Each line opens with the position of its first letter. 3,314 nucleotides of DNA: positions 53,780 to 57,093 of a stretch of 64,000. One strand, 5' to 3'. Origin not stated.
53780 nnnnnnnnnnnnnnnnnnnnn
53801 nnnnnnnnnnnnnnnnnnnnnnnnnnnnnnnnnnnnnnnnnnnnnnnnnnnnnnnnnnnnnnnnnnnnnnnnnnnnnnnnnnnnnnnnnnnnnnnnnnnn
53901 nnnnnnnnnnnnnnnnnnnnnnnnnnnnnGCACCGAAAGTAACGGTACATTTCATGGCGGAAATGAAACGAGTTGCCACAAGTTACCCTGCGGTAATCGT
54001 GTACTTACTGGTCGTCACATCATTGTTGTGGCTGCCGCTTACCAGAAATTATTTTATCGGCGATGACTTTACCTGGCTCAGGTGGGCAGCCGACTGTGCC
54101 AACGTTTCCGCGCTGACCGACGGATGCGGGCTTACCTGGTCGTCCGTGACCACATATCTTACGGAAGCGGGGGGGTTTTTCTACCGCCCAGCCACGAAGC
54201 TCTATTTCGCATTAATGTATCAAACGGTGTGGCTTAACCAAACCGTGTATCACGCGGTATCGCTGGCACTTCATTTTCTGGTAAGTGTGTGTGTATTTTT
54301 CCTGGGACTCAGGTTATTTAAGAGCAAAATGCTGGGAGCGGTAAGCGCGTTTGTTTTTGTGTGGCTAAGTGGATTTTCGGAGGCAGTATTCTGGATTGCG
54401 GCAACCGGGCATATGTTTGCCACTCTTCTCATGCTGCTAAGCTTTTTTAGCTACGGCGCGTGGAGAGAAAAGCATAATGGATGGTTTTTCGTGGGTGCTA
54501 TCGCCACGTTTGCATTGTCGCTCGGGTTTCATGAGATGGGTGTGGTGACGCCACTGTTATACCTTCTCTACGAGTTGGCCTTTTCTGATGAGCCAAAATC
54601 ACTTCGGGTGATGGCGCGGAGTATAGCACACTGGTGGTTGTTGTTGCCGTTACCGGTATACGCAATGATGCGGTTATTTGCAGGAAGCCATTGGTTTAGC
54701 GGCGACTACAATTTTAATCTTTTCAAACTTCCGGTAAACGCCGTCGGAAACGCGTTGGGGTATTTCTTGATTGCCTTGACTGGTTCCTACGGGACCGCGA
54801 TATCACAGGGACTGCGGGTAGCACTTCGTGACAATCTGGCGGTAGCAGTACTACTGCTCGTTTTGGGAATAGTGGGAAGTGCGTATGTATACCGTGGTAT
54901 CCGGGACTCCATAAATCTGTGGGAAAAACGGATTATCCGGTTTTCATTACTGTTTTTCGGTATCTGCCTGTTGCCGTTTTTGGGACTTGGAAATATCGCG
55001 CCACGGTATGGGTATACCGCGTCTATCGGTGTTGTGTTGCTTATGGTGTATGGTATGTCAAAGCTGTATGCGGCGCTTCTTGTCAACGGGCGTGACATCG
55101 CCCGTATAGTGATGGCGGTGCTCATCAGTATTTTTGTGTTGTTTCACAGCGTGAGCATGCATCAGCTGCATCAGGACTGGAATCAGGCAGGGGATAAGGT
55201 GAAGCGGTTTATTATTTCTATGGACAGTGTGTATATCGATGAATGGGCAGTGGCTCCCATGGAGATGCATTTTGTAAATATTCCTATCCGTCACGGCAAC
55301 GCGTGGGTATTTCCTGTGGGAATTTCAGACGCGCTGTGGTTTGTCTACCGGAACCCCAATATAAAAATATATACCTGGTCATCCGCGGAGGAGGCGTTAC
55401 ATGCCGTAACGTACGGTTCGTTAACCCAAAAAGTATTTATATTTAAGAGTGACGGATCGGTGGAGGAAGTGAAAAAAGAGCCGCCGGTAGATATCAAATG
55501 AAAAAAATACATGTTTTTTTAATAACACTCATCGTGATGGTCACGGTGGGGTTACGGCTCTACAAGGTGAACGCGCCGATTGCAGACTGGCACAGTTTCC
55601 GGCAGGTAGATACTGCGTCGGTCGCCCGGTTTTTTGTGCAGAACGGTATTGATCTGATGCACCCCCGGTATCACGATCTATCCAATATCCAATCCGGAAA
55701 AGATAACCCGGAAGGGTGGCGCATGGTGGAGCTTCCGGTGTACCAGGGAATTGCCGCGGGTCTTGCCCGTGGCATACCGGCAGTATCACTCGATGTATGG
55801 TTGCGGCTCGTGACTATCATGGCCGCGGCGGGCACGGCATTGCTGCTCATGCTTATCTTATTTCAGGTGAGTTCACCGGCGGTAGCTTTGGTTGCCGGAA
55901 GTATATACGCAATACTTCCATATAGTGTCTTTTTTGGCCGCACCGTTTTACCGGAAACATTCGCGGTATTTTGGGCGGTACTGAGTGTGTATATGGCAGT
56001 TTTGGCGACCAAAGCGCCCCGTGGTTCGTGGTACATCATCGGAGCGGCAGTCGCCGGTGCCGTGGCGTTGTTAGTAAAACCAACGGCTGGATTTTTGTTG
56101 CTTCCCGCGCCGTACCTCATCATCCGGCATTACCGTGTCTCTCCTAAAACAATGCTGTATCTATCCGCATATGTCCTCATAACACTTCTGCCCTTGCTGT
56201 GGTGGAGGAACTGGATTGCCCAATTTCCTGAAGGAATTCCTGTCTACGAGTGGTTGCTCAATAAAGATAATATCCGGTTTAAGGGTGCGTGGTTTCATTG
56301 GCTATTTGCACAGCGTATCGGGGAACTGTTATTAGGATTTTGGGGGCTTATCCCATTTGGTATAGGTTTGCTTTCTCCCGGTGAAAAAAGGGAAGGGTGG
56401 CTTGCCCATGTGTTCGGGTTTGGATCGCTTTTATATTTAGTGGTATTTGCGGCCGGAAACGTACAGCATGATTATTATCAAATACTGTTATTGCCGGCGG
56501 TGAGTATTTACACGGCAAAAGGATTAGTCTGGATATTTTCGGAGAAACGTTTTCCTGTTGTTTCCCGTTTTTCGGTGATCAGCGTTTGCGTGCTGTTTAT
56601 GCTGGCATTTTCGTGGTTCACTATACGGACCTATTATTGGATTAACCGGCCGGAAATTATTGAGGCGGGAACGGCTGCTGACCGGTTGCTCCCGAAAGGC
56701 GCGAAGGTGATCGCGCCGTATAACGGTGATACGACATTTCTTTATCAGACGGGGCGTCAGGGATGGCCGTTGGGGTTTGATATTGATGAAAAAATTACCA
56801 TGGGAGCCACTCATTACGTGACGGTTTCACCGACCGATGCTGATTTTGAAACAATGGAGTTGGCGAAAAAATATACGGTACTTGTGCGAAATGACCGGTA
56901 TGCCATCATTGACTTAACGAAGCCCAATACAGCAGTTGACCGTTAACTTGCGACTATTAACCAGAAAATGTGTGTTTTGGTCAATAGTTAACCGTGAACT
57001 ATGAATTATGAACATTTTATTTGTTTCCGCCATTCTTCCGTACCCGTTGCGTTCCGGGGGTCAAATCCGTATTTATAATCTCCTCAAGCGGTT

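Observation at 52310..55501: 1063-aa fusion of an O-antigen ligase/polymerase-like (Wzy_C) domain with a GT-C-like domain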

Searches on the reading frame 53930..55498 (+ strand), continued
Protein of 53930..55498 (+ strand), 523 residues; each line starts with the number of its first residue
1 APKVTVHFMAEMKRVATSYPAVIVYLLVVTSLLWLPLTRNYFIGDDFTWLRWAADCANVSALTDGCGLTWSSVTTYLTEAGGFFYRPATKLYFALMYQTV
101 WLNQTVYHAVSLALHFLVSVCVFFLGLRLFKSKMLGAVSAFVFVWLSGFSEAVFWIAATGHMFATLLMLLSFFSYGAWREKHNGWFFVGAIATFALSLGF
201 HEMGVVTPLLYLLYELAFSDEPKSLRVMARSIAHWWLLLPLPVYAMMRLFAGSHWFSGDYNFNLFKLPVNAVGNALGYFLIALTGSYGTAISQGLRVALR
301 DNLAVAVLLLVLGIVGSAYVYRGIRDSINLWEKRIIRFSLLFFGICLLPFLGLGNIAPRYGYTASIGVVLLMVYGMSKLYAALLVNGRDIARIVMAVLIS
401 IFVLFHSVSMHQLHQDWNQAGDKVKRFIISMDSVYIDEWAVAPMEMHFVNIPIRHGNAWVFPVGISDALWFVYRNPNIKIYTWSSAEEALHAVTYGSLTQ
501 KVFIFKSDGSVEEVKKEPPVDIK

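Call 79: find_homologous_proteins(query=L090:6497-8017:+)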
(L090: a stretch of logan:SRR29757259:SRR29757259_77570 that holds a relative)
Query L090:6497-8017:+ (507 aa): 510 proteins with E <= 0.001 among 8000 candidates; the best 120 are listed.
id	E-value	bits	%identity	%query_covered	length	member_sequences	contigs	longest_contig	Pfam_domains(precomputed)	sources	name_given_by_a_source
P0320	2.3e-252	856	76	100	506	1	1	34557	PF04932.21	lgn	-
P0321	1.4e-228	778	67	100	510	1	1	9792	PF04932.21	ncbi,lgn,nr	ncbi:MAG TPA: hypothetical protein VLG12_06175 [Candidatus Saccharimonadales bacterium]|nr:hypotheti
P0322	7.5e-223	759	67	100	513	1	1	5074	PF04932.21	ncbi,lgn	-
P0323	2.9e-222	757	67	100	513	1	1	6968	PF04932.21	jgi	jgi:hypothetical protein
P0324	2.7e-219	747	67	99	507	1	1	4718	PF04932.21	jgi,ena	jgi:hypothetical protein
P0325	1.5e-171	590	54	100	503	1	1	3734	PF04932.21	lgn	-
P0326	3.3e-163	562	53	98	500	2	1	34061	PF04932.21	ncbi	-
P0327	1.2e-162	560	51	100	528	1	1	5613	PF04932.21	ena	-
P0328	2.0e-144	500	51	95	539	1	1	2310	PF04932.21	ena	-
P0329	3.5e-130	453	47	100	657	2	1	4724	PF04932.21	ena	-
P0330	2.8e-124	434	47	75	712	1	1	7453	-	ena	-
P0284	1.2e-119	418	44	99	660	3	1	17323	PF04932.21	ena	-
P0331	4.1e-115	404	42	100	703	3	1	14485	PF04932.21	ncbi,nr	ncbi:MAG TPA: hypothetical protein VLF68_01485, partial [Candidatus Saccharimonadales bacterium]|nr:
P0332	2.1e-114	401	44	97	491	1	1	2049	PF04932.21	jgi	-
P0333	2.9e-107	378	42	100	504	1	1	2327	-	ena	-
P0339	2.8e-102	361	41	100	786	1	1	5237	PF04932.21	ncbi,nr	ncbi:MAG TPA: hypothetical protein VMX77_00285, partial [Candidatus Bathyarchaeia archaeon]|nr:hypot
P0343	2.8e-98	348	41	96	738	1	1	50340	PF04932.21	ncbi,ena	-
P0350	6.6e-88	314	46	69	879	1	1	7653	PF04932.21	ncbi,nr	ncbi:MAG TPA: O-antigen ligase family protein, partial [Candidatus Levybacteria bacterium]|nr:O-anti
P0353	2.4e-82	295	38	100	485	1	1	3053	PF04932.21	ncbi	-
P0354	6.7e-82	294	35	99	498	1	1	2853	PF04932.21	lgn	-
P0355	3.1e-81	292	38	100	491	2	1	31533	PF04932.21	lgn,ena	-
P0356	8.8e-81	290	36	100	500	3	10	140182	PF04932.21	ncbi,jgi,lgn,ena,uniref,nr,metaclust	ncbi:hypothetical protein COT44_04735 [Candidatus Shapirobacteria bacterium CG08_land_8_20_14_0_20_3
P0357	1.6e-80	289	37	100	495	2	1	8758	PF04932.21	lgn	-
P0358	1.7e-79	286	35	97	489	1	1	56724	PF04932.21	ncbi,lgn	ncbi:MAG: O-antigen ligase family protein [Patescibacteria group bacterium]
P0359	1.7e-79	286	38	97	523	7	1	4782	PF04932.21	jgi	-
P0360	1.8e-79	286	46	26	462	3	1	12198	PF04932.21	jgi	-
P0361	2.2e-79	286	36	100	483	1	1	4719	PF04932.21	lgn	-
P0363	4.9e-79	285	36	100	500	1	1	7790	PF04932.21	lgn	-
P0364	5.6e-79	284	37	100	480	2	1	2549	PF04932.21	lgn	-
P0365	8.1e-79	284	37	97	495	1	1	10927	PF04932.21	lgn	-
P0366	1.3e-78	283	37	99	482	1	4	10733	PF04932.21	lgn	-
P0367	1.4e-78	283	43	27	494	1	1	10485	PF04932.21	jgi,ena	-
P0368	1.4e-78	283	37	100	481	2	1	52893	PF04932.21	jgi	-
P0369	6.7e-78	281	38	95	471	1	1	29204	PF04932.21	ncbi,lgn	-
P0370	7.3e-78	281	35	99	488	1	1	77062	PF04932.21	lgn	-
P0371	1.4e-77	280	37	100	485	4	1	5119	PF04932.21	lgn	-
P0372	1.6e-77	280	37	100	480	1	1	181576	PF04932.21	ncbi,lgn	-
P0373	2.1e-77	279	37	100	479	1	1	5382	PF04932.21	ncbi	-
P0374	3.2e-77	279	35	93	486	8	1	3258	PF04932.21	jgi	-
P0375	3.3e-77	278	37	100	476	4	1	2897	PF04932.21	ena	-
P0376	4.5e-77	278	36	95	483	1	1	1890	PF04932.21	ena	-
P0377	5.2e-77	278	36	99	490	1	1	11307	PF04932.21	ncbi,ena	-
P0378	9.5e-77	277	37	100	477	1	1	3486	PF04932.21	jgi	jgi:hypothetical protein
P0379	9.9e-77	277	41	25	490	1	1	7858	PF04932.21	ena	-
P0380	1.0e-76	277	37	100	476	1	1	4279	PF04932.21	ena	-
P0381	1.2e-76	277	36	93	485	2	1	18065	PF04932.21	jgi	-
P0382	1.2e-76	277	36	100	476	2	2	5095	PF04932.21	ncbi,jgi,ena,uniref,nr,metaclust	ncbi:hypothetical protein COT04_00655 [Candidatus Shapirobacteria bacterium CG07_land_8_20_14_0_80_3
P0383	1.2e-76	277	36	100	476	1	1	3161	PF04932.21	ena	-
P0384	1.2e-76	277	37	97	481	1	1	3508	PF04932.21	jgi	-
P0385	1.2e-76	277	37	100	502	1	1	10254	PF04932.21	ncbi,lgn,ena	-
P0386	1.4e-76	276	37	58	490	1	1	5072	PF04932.21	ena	-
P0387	1.4e-76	276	37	100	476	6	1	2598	PF04932.21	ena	-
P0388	1.5e-76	276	36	99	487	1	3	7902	PF04932.21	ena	-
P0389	1.6e-76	276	36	100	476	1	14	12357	PF04932.21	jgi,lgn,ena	-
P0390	1.8e-76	276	36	97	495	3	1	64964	PF04932.21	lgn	-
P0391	1.8e-76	276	36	100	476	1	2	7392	PF04932.21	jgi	-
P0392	2.4e-76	276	37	95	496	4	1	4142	PF04932.21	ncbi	-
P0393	2.4e-76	276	36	100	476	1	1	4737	PF04932.21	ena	-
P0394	5.0e-76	275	37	99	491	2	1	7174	PF04932.21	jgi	jgi:hypothetical protein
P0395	5.1e-76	275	36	95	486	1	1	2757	PF04932.21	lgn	-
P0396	5.3e-76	275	43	75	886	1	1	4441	PF04932.21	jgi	-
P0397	6.9e-76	274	36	99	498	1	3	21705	PF04932.21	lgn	-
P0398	7.0e-76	274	35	100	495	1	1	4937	PF04932.21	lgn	-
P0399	8.0e-76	274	37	97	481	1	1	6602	PF04932.21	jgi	-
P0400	8.3e-76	274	37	97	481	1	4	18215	PF04932.21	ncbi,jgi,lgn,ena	-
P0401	9.8e-76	274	36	100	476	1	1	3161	PF04932.21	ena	-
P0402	1.3e-75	273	37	97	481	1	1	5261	PF04932.21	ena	-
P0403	1.3e-75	273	40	84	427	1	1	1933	PF04932.21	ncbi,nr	ncbi:MAG: hypothetical protein NT149_02370, partial [Candidatus Gottesmanbacteria bacterium]|nr:hypo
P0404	1.5e-75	273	36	99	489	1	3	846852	PF04932.21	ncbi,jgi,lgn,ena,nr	ncbi:MAG TPA: O-antigen ligase family protein [Candidatus Bathyarchaeia archaeon]|nr:O-antigen ligas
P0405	1.7e-75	273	34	96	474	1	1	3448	PF04932.21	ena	-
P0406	1.7e-75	273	37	97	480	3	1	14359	PF04932.21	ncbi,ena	-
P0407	2.1e-75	273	36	99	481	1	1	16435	PF04932.21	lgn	-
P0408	2.2e-75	273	37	100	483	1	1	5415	PF04932.21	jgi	-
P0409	2.3e-75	272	37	100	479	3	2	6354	PF04932.21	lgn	-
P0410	3.8e-75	272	37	100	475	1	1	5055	PF04932.21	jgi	-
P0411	4.2e-75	272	36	100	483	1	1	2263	PF04932.21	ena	-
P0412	5.4e-75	271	37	97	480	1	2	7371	PF04932.21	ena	-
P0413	6.7e-75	271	36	100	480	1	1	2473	PF04932.21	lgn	-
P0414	6.9e-75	271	40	97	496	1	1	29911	PF04932.21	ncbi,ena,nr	ncbi:conserved membrane hypothetical protein [Candidatus Roizmanbacteria bacterium]|nr:conserved mem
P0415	7.3e-75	271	35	96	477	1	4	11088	PF04932.21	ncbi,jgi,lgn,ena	-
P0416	7.6e-75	271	46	43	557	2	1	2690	PF04932.21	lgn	-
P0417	8.5e-75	271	34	99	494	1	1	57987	PF04932.21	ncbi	-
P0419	1.0e-74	270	36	100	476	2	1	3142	PF04932.21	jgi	-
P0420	1.1e-74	270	37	99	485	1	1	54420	PF04932.21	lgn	-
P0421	1.1e-74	270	36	56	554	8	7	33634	PF04932.21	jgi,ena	-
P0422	1.2e-74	270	35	99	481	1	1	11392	PF04932.21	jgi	-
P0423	1.4e-74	270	36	100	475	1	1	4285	PF04932.21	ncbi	-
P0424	1.7e-74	270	35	97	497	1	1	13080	PF04932.21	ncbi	-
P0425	2.2e-74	269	36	98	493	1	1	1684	PF04932.21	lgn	-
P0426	2.2e-74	269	36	96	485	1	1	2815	PF04932.21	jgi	-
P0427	2.4e-74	269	35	100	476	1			PF04932.21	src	-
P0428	3.3e-74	269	35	96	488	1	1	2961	PF04932.21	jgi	jgi:hypothetical protein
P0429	3.4e-74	269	33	99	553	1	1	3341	PF04932.21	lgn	-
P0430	3.5e-74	269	38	100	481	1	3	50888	PF04932.21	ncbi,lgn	-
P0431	4.1e-74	268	36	100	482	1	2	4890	PF04932.21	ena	-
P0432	5.3e-74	268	37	100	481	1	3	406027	PF04932.21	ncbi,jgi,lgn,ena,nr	ncbi:MAG TPA: O-antigen ligase family protein [Patescibacteria group bacterium]|nr:O-antigen ligase 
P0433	5.9e-74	268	38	98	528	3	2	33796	PF04932.21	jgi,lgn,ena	-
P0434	7.3e-74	267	34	99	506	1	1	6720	PF04932.21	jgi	-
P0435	8.7e-74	267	36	100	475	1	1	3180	PF04932.21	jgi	-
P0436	9.3e-74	267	36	100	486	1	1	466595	PF04932.21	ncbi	ncbi:MAG: O-antigen ligase family protein [Microgenomates group bacterium]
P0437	9.4e-74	267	37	96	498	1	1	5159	PF04932.21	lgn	-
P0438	1.1e-73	267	37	100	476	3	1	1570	PF04932.21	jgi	-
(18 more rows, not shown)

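Call 80: search_protein_families(library=pfam, proteins=[window:53930-55498:+, L090:6497-8017:+, L089:1406-2989:+, L090:8001-9494:+, L089:2982-4529:+], max_evalue=1)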
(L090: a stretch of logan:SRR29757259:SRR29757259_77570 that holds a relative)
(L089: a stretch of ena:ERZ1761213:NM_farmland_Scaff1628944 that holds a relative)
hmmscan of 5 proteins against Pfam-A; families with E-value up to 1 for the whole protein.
window:53930-55498:+ (523 aa): 0 families

L090:6497-8017:+ (507 aa): 2 families
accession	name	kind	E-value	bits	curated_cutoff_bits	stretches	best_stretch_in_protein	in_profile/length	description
PF04932.20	Wzy_C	-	5.8e-08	33.1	31.7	1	230-433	2-149/149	O-Antigen ligase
PF22804.1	ASA5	-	0.016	15.7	27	1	253-303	16-66/123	F1F0 ATP synthase subunit ASA5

L089:1406-2989:+ (528 aa): 1 family
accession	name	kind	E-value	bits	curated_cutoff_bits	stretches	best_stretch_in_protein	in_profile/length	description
PF04932.20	Wzy_C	-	1e-07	32.3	31.7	1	223-425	2-148/149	O-Antigen ligase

L090:8001-9494:+ (498 aa): 1 family
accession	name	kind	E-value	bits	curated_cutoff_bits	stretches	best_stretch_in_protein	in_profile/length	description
PF14897.12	EpsG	-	0.17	11.5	30.1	1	64-398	26-316/326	EpsG family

L089:2982-4529:+ (516 aa): 0 families

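Call 81: find_encoding_contigs(protein=P0356, flank=7000, max_places=1)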
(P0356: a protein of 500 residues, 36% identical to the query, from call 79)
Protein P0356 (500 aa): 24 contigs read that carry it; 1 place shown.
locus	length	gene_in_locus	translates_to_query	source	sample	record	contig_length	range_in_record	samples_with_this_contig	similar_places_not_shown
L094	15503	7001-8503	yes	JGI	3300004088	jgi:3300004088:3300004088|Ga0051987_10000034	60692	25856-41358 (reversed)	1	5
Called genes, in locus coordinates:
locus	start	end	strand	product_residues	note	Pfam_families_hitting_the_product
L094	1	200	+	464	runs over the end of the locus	PF13231:PMT_2 (weak)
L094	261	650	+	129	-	PF05635:23S_rRNA_IVP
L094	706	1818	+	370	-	PF13439:Glyco_transf_4, PF00534:Glycos_transf_1, PF13692:Glyco_trans_1_4, PF13524:Glyco_trans_1_2 (weak), PF20706:GT4-conflict (weak)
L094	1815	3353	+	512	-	PF13231:PMT_2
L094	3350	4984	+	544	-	PF13231:PMT_2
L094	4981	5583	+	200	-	PF25084:LbH_EIF2B (faint), PF25087:GMPPB_C (faint), PF00132:Hexapep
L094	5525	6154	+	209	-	-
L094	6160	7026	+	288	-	PF00535:Glycos_transf_2, PF13641:Glyco_tranf_2_3, PF13632:Glyco_trans_2_3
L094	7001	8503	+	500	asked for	PF04932:Wzy_C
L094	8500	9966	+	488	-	PF02366:PMT, PF13231:PMT_2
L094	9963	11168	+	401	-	PF13439:Glyco_transf_4, PF00534:Glycos_transf_1, PF13692:Glyco_trans_1_4, PF13524:Glyco_trans_1_2 (weak)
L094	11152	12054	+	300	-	PF00535:Glycos_transf_2, PF10111:Glyco_tranf_2_2 (weak), PF13641:Glyco_tranf_2_3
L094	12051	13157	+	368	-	PF13439:Glyco_transf_4, PF00534:Glycos_transf_1, PF20706:GT4-conflict, PF13692:Glyco_trans_1_4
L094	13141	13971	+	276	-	PF13353:Fer4_12 (faint), PF04055:Radical_SAM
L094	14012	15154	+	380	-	PF00534:Glycos_transf_1, PF13692:Glyco_trans_1_4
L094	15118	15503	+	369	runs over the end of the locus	PF00483:NTP_transferase, PF12804:NTP_transf_3 (faint), PF22640:ManC_GMP_beta-helix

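Call 82: find_encoding_contigs(protein=P0436, flank=7000, max_places=1)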
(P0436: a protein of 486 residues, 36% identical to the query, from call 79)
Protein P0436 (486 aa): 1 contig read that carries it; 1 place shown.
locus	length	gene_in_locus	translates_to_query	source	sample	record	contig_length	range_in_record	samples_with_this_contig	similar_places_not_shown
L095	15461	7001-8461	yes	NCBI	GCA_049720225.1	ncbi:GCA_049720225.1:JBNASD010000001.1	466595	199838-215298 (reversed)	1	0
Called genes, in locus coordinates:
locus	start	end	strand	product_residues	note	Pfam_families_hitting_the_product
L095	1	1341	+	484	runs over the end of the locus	PF13231:PMT_2 (weak)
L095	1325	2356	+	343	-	PF13439:Glyco_transf_4, PF00534:Glycos_transf_1, PF13692:Glyco_trans_1_4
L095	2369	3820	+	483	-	PF13231:PMT_2, PF02366:PMT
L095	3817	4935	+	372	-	PF13439:Glyco_transf_4, PF02350:Epimerase_2, PF20706:GT4-conflict, PF00534:Glycos_transf_1, PF13692:Glyco_trans_1_4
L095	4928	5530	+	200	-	PF00132:Hexapep (weak), PF14602:Hexapep_2 (weak)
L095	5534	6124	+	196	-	-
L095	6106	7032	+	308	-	PF13641:Glyco_tranf_2_3, PF00535:Glycos_transf_2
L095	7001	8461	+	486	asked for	PF04932:Wzy_C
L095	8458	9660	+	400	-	PF13439:Glyco_transf_4, PF13692:Glyco_trans_1_4, PF00534:Glycos_transf_1, PF13524:Glyco_trans_1_2 (weak)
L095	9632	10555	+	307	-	PF13641:Glyco_tranf_2_3, PF00535:Glycos_transf_2, PF10111:Glyco_tranf_2_2, PF13632:Glyco_trans_2_3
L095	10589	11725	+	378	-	PF13439:Glyco_transf_4, PF20706:GT4-conflict, PF00534:Glycos_transf_1, PF13692:Glyco_trans_1_4, PF13524:Glyco_trans_1_2 (weak)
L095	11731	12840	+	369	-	PF00534:Glycos_transf_1, PF13692:Glyco_trans_1_4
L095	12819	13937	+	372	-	PF00483:NTP_transferase, PF22640:ManC_GMP_beta-helix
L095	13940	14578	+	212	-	PF02397:Bac_transf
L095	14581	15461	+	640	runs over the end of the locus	PF13196:DUF4012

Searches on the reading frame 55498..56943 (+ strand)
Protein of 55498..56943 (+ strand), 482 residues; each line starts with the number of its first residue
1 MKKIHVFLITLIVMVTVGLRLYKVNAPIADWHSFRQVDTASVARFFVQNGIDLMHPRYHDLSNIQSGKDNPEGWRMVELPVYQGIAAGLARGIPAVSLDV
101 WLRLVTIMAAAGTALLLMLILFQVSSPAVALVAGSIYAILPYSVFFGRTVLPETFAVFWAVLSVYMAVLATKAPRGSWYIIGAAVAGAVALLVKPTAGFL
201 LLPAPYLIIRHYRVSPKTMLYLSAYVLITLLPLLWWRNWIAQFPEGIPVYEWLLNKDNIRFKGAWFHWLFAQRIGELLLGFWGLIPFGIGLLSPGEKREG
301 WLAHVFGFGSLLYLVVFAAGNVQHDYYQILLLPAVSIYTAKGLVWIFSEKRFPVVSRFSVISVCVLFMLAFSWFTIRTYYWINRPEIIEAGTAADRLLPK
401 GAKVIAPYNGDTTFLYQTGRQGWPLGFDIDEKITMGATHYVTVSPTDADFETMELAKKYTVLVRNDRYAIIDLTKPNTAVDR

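Call 3: search_protein_families(library=pfam, proteins=[window:55498-56943:+], max_evalue=0.1)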
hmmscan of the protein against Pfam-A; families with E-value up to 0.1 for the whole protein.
window:55498-56943:+ (482 aa): 2 families
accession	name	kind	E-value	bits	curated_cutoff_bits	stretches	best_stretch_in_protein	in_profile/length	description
PF13231.12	PMT_2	-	3.5e-08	34.3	26.1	1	102-236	24-160/160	Dolichyl-phosphate-mannose-protein mannosyltransferase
PF02366.24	PMT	-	0.00046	20.3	22.7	1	100-211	83-199/245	Dolichyl-phosphate-mannose-protein mannosyltransferase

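Call 4: search_protein_families(library=ncbifam, proteins=[window:55498-56943:+], max_evalue=0.1)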
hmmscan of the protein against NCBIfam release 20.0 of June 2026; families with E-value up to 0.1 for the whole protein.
window:55498-56943:+ (482 aa): 0 families
